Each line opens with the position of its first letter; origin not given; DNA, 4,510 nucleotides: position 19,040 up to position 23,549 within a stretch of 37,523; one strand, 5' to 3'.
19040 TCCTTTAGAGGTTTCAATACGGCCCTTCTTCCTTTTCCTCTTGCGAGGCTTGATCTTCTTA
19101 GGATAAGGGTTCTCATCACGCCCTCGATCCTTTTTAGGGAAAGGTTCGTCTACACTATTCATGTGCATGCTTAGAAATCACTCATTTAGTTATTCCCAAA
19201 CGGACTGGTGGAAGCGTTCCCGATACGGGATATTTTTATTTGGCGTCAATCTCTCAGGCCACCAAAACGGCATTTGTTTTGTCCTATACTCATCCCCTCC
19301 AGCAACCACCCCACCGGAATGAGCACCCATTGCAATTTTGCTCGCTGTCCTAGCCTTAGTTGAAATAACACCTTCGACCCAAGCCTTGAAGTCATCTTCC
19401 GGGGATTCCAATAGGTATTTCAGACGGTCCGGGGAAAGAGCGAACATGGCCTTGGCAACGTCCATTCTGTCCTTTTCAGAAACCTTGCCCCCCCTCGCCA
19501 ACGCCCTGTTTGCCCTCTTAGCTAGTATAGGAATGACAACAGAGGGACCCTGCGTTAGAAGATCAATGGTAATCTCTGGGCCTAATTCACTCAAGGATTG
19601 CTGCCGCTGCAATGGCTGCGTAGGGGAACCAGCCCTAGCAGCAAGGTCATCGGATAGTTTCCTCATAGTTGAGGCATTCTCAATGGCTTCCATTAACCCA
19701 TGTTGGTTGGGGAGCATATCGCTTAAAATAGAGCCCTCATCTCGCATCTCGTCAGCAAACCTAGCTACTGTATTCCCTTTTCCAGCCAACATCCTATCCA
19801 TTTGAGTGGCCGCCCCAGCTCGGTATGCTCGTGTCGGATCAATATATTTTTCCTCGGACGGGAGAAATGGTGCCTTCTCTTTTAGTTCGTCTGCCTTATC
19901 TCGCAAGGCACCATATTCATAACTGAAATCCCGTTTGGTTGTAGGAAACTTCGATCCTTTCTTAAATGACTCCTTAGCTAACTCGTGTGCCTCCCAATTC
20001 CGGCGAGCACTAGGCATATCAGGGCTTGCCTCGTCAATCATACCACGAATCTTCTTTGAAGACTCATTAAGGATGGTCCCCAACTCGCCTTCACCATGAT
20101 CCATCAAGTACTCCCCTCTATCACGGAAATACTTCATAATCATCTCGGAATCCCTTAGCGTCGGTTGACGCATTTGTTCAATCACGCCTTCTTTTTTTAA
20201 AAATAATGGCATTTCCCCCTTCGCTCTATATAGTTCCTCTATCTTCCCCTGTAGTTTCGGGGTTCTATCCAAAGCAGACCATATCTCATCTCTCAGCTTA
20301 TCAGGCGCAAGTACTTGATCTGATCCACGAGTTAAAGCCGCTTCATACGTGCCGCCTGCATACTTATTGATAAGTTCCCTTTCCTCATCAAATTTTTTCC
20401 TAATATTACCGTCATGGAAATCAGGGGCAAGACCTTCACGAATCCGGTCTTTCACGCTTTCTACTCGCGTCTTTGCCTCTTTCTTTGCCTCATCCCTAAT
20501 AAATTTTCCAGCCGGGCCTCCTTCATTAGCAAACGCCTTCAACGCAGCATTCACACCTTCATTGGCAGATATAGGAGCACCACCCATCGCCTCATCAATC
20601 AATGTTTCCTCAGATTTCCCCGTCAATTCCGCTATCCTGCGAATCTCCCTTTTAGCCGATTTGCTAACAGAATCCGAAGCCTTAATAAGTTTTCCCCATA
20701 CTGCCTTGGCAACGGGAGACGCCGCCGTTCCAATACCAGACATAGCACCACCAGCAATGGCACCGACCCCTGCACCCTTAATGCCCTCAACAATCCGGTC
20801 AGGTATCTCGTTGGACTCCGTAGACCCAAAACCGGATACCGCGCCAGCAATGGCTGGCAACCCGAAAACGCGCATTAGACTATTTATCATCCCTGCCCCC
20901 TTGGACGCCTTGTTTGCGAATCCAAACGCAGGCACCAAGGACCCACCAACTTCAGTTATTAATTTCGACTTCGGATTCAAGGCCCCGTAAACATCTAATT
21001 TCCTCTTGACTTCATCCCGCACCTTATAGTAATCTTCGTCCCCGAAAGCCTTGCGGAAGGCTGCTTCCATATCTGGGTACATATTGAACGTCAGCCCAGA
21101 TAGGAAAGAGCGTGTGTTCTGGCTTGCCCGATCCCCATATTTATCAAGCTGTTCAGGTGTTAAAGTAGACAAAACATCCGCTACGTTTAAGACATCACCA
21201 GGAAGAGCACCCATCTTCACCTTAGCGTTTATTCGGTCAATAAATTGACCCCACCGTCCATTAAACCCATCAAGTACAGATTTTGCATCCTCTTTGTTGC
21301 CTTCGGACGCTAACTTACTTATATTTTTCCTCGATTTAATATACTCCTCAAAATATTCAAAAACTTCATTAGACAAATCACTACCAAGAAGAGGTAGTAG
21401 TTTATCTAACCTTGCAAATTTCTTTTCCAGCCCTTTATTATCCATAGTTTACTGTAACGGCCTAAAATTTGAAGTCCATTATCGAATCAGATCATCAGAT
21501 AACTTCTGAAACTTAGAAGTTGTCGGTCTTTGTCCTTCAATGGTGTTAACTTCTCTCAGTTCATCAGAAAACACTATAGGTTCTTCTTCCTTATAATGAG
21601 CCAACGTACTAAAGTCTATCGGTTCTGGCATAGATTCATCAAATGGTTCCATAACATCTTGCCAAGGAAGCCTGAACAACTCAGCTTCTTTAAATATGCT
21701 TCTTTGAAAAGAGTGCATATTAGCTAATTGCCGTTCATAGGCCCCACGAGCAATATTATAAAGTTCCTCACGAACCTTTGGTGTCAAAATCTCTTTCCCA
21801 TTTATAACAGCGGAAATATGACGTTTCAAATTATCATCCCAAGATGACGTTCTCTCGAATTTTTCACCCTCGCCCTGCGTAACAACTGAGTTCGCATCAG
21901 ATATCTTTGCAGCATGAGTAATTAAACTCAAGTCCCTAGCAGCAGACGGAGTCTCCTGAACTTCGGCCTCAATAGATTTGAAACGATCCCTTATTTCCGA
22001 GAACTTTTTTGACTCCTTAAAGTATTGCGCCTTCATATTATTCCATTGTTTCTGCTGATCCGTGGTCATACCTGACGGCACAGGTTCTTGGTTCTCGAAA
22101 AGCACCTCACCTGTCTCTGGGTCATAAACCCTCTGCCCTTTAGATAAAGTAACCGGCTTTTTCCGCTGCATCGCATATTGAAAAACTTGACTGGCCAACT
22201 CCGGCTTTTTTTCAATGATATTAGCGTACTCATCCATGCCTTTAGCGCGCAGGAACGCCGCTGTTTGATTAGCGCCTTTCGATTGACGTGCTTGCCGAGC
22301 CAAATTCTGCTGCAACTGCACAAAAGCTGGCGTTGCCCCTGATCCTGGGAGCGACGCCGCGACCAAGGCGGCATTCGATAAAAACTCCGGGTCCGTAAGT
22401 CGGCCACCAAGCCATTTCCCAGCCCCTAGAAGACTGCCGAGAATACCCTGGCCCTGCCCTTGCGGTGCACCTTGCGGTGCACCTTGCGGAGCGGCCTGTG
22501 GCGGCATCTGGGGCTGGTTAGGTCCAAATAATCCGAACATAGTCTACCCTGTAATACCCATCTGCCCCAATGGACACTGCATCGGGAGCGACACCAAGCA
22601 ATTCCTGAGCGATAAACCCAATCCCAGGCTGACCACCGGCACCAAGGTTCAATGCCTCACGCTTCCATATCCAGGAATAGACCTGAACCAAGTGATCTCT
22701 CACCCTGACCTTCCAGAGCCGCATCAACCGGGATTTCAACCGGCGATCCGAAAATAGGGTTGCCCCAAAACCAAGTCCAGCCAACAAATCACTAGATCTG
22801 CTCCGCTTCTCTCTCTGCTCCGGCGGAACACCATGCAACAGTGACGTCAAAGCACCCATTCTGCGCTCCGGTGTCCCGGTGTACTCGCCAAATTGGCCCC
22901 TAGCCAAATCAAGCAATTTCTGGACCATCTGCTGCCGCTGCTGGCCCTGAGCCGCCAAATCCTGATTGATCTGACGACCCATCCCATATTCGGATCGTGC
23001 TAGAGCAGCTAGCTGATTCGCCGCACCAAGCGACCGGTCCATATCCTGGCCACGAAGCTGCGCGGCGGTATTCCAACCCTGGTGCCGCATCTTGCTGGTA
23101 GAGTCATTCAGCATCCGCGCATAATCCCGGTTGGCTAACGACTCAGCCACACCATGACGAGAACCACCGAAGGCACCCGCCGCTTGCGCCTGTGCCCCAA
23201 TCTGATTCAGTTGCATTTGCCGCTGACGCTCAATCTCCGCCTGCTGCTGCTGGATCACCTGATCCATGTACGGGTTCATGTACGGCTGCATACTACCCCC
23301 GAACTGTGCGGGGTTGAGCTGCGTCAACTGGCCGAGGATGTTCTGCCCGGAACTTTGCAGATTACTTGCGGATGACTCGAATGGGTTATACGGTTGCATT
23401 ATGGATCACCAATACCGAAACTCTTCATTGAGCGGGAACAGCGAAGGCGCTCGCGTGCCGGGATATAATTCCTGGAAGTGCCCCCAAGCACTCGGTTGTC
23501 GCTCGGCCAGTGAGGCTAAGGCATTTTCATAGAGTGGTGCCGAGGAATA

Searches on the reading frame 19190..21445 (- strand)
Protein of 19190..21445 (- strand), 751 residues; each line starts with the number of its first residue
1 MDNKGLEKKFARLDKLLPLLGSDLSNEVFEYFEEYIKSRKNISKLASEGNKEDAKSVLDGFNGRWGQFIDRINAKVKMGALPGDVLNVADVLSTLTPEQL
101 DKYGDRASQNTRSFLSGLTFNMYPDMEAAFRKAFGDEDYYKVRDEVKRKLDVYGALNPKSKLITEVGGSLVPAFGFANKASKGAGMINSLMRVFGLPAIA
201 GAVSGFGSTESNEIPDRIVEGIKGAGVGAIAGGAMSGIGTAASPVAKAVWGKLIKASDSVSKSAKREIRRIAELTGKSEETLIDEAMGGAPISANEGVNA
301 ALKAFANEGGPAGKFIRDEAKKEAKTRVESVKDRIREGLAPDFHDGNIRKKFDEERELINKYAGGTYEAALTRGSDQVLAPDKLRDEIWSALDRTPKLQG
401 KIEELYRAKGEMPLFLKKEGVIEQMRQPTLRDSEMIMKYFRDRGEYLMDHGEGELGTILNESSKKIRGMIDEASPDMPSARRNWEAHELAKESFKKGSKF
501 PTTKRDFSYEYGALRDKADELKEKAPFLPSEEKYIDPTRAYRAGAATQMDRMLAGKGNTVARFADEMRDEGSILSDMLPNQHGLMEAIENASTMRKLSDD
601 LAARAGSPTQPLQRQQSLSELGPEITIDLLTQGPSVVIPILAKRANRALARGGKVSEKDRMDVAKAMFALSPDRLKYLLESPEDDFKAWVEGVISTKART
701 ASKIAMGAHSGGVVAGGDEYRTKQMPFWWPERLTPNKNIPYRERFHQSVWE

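Call 8: search_protein_families(library=phrogs, proteins=[window:19190-21445:-], max_evalue=0.001)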
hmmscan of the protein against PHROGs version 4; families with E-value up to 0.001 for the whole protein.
window:19190-21445:- (751 aa): 1 family
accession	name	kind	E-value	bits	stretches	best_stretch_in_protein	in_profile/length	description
phrog_5880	-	unknown function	5.2e-20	72.6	1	132-503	79-460/661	-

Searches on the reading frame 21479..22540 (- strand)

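Call 32: search_protein_families(library=phrogs, proteins=[window:21479-22540:-], max_evalue=0.001)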
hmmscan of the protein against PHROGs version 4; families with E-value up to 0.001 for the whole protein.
window:21479-22540:- (353 aa): 1 family
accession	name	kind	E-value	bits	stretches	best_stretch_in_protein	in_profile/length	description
phrog_13634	-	unknown function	1.7e-05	25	1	175-275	231-329/403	-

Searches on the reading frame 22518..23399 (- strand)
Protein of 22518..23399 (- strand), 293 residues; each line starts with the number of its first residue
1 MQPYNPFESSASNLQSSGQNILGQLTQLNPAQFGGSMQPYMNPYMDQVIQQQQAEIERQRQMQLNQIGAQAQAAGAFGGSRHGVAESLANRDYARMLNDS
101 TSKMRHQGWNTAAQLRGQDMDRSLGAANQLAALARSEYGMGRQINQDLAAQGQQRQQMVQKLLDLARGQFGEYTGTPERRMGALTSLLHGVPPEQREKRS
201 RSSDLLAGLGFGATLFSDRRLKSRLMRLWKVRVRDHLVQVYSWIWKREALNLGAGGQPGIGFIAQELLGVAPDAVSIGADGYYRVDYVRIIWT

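Call 32: search_protein_families(library=phrogs, proteins=[window:22518-23399:-], max_evalue=0.001)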
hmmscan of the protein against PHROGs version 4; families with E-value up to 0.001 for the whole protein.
window:22518-23399:- (293 aa): 4 families
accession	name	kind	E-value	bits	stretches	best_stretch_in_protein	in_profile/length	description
phrog_4287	-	DNA, RNA and nucleotide metabolism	1.8e-15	58.1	1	40-288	130-384/392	DNA ejection protein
phrog_6121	-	head and packaging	9.5e-11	42.8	1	205-290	313-387/392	virion structural protein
phrog_5668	-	tail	1.8e-07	30.3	1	216-291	1465-1537/1567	tail fiber protein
phrog_1980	-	tail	0.00012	22.6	1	69-280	211-388/449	tail fiber protein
